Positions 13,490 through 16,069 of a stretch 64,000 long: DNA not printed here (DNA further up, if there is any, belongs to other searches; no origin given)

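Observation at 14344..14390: GC-rich palindromic element inserted in frame in the copA actuator-domain region, analogous to Rickettsia palindromic elements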

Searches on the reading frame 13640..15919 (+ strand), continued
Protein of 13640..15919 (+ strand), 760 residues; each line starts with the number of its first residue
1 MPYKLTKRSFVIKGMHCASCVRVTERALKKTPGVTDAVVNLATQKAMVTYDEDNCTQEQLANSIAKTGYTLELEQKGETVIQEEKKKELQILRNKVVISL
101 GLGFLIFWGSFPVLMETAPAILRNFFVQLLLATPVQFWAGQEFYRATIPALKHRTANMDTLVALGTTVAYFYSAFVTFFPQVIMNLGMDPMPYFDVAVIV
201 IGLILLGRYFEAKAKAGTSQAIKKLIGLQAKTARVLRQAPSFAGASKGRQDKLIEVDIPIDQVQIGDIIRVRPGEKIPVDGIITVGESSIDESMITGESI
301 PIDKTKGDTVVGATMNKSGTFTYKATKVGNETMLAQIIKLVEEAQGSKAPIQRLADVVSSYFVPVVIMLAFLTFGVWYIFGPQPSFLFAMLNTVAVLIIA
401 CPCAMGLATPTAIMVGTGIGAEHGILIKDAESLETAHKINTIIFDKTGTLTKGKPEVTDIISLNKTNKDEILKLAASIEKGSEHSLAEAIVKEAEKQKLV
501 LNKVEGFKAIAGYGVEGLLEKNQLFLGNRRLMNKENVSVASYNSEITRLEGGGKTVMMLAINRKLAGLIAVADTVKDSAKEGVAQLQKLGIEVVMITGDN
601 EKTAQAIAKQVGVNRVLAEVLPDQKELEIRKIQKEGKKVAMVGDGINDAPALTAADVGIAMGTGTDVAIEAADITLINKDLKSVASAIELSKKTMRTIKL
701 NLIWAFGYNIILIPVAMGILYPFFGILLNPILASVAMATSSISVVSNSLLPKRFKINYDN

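Call 54: find_encoding_contigs(protein=P0051, flank=3000, max_places=1)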
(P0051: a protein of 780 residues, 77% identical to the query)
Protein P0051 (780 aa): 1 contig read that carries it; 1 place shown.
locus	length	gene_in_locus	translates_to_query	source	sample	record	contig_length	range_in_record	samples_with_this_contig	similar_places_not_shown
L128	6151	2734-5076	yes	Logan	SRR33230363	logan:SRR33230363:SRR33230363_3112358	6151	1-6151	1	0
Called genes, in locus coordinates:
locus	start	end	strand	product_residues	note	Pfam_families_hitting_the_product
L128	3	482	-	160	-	?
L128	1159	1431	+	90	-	PF02583:Trns_repr_metal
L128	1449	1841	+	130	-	PF03713:DUF305, PF13628:DUF4142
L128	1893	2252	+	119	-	PF13473:Cupredoxin_1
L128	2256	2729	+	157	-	PF01327:Pep_deformylase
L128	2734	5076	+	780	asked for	PF00403:HMA, PF00122:E1-E2_ATPase, PF00702:Hydrolase, PF08282:Hydrolase_3 (weak)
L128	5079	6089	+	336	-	PF05448:AXE1 (weak), PF07224:Chlorophyllase (weak), PF01738:DLH, PF02129:Peptidase_S15, PF12146:Hydrolase_4, PF00561:Abhydrolase_1, PF12697:Abhydrolase_6, PF00326:Peptidase_S9, +3 more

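Call 76: predict_structure(alignment_id=A1)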
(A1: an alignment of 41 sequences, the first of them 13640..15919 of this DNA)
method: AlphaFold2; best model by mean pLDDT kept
length: 760 residues; sequences in the alignment: 41
mean_pLDDT: 69.0   pTM: 0.54
mean pLDDT of the five models: 69.0, 66.9, 65.7, 60.4, 59.5
residues with pLDDT >= 90: 17; 70-90: 378; 50-70: 268; < 50: 97
segments of 3 or more residues with pLDDT < 50: 1-3, 227-230, 239-252, 289-302, 343-356, 402-408, 670-674, 726-732, 740-760
pLDDT, mean of each block of 10 residues (from residue 1): 63 67 78 77 71 83 79 68 76 83 79 73 82 80 68 59 71 78 66 72 71 62 50 61 42 63 76 64 64 33 59 54 73 57 45 49 63 67 62 59 48 52 55 72 83 80 85 87 75 86 79 79 86 86 85 86 89 81 85 87 86 86 83 88 73 77 54 53 72 67 57 57 51 50 46 28
secondary structure, 60 per line:
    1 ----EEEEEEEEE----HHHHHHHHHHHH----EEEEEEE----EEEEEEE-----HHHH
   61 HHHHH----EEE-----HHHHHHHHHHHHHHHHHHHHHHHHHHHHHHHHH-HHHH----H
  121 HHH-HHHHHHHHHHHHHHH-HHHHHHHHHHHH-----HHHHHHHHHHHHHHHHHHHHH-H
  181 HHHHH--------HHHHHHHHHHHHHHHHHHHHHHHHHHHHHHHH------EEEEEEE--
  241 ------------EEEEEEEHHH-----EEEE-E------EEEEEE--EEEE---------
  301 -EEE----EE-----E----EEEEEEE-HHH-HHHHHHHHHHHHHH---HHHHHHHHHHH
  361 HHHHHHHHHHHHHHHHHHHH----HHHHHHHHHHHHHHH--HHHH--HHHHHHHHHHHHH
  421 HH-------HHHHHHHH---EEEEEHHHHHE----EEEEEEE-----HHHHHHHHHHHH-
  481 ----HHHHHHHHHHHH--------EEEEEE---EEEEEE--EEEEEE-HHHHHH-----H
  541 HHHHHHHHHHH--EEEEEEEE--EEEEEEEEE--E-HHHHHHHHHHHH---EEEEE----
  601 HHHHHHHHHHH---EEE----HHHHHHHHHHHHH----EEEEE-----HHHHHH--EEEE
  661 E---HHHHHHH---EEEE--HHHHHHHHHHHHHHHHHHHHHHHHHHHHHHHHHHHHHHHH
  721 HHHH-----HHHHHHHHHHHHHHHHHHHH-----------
elements in order (helices of 4 or more, strands of 3 or more residues): E5-13 H18-29 E34-40 E45-51 H57-65 E70-72 H78-110 H112-115 H120-123 H125-139 H141-152 H158-178 H180-185 H194-225 E232-238 E253-259 E268-271 E280-285 E288-291 E302-304 E321-327 H333-346 H350-380 H385-399 H402-405 H408-422 H430-437 E441-445 H446-450 E456-462 H468-479 H485-496 E505-510 E514-519 E522-527 H529-534 H540-551 E554-561 E564-572 H577-588 E592-596 H601-611 E615-617 H622-634 E639-643 H649-654 E657-661 H665-671 E675-678 H681-724 H730-749
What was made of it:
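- The AlphaFold2 model places residues 239-252 at pLDDT below 50 with no secondary structure, between strands 232-238 and 253-259 (call 76). The host site is a disordered surface loop that can accommodate the insert (call 76).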
